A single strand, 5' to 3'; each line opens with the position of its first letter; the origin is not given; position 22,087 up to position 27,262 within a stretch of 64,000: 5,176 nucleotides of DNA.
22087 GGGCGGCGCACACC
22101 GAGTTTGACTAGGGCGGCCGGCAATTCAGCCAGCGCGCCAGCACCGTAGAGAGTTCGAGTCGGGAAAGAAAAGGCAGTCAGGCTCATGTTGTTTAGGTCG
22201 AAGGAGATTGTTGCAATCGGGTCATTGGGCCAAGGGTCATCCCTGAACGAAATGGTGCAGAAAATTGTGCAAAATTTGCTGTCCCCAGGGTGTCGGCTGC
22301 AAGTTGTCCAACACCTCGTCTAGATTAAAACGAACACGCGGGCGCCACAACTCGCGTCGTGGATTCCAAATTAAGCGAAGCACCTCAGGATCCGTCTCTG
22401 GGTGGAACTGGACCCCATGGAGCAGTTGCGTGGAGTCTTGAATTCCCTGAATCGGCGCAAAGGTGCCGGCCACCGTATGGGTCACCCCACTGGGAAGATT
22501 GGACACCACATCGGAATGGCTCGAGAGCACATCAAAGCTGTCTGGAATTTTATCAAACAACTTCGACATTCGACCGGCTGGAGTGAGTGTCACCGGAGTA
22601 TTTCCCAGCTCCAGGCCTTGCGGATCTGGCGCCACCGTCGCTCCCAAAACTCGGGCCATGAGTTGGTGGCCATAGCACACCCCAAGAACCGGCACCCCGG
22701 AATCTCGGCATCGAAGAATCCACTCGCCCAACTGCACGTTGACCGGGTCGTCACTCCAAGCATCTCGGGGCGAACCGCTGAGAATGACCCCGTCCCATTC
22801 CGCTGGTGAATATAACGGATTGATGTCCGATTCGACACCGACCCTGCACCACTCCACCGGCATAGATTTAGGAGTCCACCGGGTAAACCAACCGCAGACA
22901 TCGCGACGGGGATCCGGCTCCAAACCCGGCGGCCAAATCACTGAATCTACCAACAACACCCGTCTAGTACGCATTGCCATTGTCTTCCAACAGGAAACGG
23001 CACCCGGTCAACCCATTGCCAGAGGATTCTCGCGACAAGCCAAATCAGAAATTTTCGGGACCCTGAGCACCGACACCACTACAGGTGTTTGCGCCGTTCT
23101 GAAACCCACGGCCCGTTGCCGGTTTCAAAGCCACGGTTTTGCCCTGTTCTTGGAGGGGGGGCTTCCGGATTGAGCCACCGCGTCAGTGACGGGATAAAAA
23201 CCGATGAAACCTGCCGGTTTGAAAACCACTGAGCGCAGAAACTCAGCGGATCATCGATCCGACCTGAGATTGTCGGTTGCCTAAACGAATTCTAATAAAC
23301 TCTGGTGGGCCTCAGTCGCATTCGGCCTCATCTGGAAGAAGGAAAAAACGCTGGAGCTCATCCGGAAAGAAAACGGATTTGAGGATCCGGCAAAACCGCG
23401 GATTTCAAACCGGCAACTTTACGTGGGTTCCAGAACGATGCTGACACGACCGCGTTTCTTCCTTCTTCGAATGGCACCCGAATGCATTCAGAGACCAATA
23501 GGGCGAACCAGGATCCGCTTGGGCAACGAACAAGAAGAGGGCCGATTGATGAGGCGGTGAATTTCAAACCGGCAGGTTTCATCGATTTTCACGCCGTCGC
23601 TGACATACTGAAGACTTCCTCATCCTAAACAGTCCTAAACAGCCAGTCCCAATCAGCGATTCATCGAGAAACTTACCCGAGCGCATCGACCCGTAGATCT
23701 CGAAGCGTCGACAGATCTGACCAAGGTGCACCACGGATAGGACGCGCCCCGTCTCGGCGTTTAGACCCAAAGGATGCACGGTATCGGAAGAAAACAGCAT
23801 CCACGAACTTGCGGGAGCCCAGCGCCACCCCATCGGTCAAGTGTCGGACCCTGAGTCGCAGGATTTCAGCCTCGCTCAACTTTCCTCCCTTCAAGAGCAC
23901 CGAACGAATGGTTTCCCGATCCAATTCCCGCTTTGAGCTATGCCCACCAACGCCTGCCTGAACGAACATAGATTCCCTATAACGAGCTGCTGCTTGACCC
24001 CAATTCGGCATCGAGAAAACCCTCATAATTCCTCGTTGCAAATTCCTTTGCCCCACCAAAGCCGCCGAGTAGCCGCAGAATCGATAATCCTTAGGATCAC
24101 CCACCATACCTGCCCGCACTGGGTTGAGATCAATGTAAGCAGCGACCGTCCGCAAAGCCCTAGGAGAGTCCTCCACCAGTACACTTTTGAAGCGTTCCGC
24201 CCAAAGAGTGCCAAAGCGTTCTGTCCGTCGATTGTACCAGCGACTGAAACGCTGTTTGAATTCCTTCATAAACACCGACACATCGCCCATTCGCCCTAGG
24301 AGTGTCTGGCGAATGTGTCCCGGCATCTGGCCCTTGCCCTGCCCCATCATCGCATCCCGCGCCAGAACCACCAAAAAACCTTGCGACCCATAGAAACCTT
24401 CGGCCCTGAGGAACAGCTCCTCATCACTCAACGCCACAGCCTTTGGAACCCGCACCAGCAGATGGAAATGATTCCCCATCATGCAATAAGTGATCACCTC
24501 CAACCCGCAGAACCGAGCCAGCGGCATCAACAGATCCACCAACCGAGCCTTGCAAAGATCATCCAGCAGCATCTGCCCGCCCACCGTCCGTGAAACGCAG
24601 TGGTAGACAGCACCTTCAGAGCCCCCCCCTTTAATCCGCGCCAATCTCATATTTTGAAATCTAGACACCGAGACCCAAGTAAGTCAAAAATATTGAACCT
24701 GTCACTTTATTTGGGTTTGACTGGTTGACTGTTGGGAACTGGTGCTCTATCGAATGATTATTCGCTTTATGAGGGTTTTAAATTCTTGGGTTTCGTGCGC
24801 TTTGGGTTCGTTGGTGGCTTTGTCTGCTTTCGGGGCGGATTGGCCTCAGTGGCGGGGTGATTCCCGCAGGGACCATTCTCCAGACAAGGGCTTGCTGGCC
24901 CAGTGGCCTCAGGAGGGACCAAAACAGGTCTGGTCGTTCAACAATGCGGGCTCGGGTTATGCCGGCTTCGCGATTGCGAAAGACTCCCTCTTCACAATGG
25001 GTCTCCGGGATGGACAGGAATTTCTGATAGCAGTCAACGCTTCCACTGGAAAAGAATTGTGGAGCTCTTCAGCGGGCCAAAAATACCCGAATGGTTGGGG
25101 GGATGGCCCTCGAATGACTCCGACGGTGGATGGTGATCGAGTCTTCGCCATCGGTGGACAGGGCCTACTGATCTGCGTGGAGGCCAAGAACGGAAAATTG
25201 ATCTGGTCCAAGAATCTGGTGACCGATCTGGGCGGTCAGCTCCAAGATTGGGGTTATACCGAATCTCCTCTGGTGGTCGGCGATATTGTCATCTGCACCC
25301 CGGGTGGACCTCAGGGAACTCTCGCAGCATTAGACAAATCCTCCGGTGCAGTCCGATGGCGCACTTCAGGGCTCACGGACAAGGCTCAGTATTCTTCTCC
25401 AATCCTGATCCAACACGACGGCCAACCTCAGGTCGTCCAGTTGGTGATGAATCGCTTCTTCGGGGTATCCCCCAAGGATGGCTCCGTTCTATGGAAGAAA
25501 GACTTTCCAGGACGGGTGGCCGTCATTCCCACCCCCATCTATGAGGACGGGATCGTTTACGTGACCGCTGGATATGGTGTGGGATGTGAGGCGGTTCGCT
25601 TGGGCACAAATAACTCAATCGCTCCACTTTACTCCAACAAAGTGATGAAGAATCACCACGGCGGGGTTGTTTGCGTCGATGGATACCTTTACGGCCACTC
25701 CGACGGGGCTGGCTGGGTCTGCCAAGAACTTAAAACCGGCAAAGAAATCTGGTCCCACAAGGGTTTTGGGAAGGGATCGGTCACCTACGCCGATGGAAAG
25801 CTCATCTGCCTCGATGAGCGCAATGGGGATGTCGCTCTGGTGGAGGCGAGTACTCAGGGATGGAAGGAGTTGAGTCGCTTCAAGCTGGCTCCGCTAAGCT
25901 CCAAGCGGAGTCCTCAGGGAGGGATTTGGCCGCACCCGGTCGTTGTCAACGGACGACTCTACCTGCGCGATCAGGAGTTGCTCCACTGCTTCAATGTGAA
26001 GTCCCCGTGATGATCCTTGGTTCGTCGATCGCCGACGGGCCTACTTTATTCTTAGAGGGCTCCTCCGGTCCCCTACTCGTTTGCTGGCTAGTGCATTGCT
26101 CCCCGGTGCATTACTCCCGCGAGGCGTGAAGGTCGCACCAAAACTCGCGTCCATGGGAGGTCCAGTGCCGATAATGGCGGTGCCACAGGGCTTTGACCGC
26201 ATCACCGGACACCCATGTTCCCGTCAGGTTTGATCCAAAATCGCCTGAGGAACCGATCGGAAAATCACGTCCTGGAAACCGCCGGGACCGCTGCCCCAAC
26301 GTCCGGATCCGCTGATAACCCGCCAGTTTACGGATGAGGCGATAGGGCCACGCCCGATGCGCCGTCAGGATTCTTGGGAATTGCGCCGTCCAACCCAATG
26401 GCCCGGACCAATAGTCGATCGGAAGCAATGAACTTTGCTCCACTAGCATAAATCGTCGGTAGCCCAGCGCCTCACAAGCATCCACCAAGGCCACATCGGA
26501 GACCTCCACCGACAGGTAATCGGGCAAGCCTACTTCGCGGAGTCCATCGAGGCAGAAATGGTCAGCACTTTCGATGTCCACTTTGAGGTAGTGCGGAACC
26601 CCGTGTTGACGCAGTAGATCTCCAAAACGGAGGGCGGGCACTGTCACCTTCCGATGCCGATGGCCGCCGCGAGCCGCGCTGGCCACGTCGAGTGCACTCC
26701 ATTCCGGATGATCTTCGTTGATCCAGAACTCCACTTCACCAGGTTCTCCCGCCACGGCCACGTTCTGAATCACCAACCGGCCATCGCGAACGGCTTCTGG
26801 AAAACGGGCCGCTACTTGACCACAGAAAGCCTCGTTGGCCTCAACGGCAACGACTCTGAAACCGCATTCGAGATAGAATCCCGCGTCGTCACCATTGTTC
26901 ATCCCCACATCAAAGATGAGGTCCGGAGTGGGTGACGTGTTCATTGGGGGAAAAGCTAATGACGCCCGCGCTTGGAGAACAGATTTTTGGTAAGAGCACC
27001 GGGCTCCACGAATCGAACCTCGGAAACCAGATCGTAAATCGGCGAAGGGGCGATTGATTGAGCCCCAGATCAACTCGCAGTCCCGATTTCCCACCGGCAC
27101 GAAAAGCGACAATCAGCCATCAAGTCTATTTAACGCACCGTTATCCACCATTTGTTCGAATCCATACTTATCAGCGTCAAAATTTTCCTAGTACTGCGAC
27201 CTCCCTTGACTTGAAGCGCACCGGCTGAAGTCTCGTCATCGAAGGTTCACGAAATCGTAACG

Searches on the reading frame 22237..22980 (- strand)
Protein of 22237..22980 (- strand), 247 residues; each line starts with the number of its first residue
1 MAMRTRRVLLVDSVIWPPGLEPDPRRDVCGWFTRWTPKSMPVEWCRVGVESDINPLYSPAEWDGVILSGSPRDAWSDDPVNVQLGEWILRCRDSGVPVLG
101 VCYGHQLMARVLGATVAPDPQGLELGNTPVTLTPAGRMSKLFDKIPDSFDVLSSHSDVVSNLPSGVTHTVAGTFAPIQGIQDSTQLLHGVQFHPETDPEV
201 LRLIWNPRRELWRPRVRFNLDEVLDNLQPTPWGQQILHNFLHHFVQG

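Call 87: search_protein_families(library=pfam, proteins=[window:22237-22980:-], max_evalue=0.00001)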
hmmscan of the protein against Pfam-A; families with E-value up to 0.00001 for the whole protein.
window:22237-22980:- (247 aa): 2 families
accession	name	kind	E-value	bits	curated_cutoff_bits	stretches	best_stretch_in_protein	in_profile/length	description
PF00117.34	GATase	-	7.6e-25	88.1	22.8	1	59-198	40-175/190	Glutamine amidotransferase class-I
PF07722.19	Peptidase_C26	-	1.3e-07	32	20.5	1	91-195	101-219/219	Peptidase C26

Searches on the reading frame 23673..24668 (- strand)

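Call 87: search_protein_families(library=pfam, proteins=[window:23673-24668:-], max_evalue=0.00001)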
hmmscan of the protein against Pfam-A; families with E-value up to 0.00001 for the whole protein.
window:23673-24668:- (331 aa): 1 family
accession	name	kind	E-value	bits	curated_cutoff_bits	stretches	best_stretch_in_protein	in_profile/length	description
PF01797.21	Y1_Tnp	-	5.3e-11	43.2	23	0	21-81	6-66/121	Transposase IS200 like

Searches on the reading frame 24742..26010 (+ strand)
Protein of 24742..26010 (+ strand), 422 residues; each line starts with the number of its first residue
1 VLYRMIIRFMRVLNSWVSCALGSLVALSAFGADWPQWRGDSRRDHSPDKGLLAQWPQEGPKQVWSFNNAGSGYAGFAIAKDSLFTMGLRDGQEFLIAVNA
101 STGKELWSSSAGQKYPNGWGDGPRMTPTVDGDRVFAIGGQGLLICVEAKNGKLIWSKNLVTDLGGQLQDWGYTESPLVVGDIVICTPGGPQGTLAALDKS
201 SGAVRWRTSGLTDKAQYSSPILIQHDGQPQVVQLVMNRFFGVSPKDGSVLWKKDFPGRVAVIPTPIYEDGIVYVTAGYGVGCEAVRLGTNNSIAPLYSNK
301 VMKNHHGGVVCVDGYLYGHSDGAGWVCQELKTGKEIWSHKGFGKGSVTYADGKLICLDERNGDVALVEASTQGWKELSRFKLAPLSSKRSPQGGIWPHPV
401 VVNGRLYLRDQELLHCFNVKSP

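Call 87: search_protein_families(library=pfam, proteins=[window:24742-26010:+], max_evalue=0.00001)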
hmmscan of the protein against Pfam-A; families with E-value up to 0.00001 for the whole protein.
window:24742-26010:+ (422 aa): 2 families
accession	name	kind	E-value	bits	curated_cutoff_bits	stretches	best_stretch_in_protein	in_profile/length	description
PF13360.13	PQQ_2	-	7.3e-31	108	27.6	1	96-338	6-232/233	Outer membrane protein assembly factor BamB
PF13570.13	Beta-prop_ACSF4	-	1.3e-09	38.4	133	1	133-374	21-294/329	Beta-alanine-activating enzyme, beta-propeller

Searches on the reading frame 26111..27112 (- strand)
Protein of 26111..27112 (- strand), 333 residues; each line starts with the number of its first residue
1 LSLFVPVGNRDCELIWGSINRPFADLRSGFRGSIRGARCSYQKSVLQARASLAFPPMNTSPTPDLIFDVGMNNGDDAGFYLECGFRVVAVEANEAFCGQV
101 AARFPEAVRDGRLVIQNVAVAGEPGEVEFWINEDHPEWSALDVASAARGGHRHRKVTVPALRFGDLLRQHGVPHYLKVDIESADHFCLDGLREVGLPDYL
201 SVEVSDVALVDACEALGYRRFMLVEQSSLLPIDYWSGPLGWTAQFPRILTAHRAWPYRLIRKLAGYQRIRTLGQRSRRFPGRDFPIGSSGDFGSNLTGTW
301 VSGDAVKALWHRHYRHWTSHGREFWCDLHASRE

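Call 87: search_protein_families(library=pfam, proteins=[window:26111-27112:-], max_evalue=0.00001)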
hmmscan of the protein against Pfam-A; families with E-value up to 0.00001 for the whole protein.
window:26111-27112:- (333 aa): 1 family
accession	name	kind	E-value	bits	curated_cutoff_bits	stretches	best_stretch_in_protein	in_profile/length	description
PF05050.19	Methyltransf_21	-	3.6e-10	40.7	22.7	1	68-205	1-149/173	Methyltransferase FkbM domain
